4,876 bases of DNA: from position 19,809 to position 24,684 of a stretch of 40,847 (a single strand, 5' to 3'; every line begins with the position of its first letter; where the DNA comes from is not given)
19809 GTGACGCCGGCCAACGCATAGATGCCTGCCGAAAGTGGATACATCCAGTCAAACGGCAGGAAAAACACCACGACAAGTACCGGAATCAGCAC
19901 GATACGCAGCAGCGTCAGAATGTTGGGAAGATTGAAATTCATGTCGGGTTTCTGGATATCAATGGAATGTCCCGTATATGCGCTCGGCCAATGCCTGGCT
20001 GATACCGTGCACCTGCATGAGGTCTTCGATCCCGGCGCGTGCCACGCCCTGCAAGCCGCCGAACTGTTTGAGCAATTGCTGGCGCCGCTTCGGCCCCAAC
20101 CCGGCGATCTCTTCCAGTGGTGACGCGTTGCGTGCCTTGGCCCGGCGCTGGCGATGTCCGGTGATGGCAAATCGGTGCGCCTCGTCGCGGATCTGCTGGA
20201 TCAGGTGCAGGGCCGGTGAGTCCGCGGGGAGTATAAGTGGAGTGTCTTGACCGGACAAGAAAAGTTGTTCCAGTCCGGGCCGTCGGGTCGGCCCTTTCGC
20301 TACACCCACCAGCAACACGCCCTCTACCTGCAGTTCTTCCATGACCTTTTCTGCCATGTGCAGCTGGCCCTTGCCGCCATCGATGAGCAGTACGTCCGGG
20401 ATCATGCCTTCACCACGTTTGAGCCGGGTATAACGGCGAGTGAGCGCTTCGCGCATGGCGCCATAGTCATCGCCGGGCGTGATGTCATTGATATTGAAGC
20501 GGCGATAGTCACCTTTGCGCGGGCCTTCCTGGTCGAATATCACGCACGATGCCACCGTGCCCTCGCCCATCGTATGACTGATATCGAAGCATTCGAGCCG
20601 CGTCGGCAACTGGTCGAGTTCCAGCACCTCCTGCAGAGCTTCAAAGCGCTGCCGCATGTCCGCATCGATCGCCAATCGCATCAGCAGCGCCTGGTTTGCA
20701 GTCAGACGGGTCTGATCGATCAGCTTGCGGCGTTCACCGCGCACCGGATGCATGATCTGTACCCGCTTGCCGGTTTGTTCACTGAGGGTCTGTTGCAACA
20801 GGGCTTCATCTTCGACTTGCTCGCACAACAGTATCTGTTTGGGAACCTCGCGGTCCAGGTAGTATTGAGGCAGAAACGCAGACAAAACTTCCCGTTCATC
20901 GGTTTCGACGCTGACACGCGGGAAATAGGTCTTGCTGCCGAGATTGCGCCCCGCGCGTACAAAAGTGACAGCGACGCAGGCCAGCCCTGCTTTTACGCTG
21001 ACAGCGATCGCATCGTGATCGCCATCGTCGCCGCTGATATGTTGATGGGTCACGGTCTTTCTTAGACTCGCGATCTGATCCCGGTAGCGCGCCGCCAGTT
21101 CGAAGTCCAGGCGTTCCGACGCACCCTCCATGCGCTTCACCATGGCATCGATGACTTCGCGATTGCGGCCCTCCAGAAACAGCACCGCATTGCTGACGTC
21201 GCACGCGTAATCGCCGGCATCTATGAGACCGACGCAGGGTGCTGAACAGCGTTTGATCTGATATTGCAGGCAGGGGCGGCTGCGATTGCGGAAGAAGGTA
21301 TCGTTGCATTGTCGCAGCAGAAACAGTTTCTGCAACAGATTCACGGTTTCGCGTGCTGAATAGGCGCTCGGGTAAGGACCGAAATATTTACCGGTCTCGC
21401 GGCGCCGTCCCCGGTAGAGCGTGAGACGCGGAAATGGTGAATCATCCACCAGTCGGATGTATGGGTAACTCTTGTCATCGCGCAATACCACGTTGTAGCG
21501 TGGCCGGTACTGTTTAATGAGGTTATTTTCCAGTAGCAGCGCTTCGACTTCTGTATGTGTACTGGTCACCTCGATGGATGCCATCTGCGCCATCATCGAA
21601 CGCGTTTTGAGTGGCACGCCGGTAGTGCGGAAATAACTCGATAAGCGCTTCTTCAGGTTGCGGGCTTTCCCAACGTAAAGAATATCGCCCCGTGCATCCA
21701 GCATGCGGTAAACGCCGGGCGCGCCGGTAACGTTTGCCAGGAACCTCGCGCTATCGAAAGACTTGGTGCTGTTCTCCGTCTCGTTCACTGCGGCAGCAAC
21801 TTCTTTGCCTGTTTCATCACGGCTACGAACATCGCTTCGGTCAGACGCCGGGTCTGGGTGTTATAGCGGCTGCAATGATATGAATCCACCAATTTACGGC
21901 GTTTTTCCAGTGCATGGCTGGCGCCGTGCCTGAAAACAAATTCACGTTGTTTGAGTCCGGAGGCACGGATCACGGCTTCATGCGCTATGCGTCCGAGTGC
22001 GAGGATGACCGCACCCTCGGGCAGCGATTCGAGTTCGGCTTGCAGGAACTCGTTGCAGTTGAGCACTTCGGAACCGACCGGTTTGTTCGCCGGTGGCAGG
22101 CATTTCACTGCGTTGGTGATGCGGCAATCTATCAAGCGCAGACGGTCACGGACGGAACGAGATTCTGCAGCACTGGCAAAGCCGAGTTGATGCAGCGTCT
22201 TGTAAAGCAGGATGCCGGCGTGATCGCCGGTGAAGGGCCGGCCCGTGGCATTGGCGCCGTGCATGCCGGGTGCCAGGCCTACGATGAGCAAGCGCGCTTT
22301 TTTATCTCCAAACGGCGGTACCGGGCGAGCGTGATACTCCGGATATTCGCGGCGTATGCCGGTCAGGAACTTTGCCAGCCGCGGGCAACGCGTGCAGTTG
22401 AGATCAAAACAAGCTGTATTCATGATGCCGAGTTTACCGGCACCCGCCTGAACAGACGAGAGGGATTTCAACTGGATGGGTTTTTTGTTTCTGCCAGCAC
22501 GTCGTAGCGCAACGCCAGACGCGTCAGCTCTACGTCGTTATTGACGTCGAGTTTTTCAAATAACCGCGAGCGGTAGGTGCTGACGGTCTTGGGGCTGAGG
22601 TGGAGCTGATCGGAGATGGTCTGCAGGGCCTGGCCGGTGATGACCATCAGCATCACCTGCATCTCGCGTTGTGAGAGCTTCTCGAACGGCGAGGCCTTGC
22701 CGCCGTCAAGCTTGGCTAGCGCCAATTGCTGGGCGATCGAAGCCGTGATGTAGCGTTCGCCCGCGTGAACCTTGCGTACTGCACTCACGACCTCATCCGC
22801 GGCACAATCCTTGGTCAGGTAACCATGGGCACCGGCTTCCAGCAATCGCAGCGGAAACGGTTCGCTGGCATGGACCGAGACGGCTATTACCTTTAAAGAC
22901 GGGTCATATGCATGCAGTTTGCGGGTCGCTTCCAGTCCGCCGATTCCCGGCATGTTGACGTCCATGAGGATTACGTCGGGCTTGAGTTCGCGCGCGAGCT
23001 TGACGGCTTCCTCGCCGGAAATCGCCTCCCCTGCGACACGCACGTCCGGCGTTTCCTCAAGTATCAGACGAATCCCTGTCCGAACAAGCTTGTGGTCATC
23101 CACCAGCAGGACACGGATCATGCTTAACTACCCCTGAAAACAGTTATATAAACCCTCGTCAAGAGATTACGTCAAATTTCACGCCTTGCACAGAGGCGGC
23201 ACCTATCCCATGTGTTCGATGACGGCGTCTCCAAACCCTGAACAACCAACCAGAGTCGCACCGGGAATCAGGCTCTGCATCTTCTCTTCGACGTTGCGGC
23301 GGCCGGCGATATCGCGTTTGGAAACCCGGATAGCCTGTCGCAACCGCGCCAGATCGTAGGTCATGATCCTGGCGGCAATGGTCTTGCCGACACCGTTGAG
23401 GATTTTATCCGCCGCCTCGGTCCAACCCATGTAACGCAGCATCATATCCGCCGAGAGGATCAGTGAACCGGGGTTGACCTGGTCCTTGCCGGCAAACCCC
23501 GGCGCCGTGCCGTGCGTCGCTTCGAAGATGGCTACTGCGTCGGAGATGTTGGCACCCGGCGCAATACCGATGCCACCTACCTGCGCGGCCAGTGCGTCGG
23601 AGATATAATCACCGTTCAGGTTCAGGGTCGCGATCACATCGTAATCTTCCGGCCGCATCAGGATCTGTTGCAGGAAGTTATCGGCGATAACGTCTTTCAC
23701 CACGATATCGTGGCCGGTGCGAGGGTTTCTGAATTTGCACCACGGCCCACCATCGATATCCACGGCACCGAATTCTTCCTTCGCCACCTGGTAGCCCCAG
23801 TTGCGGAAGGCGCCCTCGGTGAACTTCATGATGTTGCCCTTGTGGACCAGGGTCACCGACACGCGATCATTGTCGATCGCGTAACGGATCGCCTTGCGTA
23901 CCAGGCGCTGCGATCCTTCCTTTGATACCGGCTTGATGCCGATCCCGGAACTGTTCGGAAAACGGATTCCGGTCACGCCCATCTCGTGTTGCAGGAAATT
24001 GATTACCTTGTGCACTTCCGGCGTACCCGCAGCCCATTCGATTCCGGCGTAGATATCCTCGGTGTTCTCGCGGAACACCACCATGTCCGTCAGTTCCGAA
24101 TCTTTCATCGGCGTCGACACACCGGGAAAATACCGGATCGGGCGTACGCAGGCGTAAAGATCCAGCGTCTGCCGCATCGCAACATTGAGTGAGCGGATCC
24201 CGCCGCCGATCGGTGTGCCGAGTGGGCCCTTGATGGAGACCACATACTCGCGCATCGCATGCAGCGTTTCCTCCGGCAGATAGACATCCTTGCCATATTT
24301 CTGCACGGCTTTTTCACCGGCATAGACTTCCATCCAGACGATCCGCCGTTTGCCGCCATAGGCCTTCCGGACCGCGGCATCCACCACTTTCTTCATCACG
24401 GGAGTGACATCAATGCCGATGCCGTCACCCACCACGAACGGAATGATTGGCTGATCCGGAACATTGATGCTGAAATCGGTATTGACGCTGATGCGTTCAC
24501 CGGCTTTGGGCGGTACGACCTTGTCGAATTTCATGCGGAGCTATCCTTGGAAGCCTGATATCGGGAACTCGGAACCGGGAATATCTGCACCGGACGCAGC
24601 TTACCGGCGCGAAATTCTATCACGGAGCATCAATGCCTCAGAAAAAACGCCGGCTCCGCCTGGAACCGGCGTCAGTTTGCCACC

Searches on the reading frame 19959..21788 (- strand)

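Call 7: search_protein_families(library=pfam, proteins=[window:19959-21788:-], max_evalue=0.001)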
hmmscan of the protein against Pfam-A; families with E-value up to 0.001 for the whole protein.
window:19959-21788:- (609 aa): 7 families
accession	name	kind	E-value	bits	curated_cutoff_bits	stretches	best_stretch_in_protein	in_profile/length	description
PF08459.17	UvrC_RNaseH_dom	-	1.1e-56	191.5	22.3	1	386-542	1-159/159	UvrC RNAse H endonuclease domain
PF22920.2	UvrC_RNaseH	-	4.2e-33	114.1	24.3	1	257-368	1-113/116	UvrC Ribonuclease H-like domain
PF01541.30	GIY-YIG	-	2.7e-11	44.1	22.6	1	24-99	2-78/78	GIY-YIG catalytic domain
PF02151.25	UVR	-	3.4e-10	39.8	21.5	1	211-244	2-35/36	UvrB/uvrC motif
PF14520.12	HHH_5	-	2.3e-08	34.8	27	1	558-605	4-52/57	Helix-hairpin-helix domain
PF00633.29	HHH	-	8.8e-05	22.6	24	0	579-605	2-28/30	Helix-hairpin-helix motif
PF12826.13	HHH_2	-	0.00022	21.8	27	1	564-609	11-56/64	Helix-hairpin-helix motif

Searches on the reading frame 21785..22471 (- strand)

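Call 8: search_protein_families(library=pfam, proteins=[window:21785-22471:-], max_evalue=0.001)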
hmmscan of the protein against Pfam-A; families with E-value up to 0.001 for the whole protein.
window:21785-22471:- (228 aa): 1 family
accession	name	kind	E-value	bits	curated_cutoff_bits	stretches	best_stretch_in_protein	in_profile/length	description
PF03167.25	UDG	-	3.5e-27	95.7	24.3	1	52-221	1-139/141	Uracil DNA glycosylase superfamily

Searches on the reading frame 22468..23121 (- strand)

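Call 8: search_protein_families(library=pfam, proteins=[window:22468-23121:-], max_evalue=0.001)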
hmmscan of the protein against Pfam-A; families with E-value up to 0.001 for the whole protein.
window:22468-23121:- (217 aa): 2 families
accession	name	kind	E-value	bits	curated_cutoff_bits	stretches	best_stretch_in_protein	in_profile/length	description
PF00072.30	Response_reg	-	2.6e-30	105.3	30.2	1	4-116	1-111/111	Response regulator receiver domain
PF00196.25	GerE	-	3.5e-19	68.6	23.5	1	148-203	2-57/57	Bacterial regulatory proteins, luxR family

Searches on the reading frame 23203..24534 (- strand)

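Call 8: search_protein_families(library=pfam, proteins=[window:23203-24534:-], max_evalue=0.001)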
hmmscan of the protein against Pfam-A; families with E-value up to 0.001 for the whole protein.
window:23203-24534:- (443 aa): 1 family
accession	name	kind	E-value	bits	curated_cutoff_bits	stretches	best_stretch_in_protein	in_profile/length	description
PF00180.25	Iso_dh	-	2.8e-89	300.2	27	1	31-401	2-338/348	Isocitrate/isopropylmalate dehydrogenase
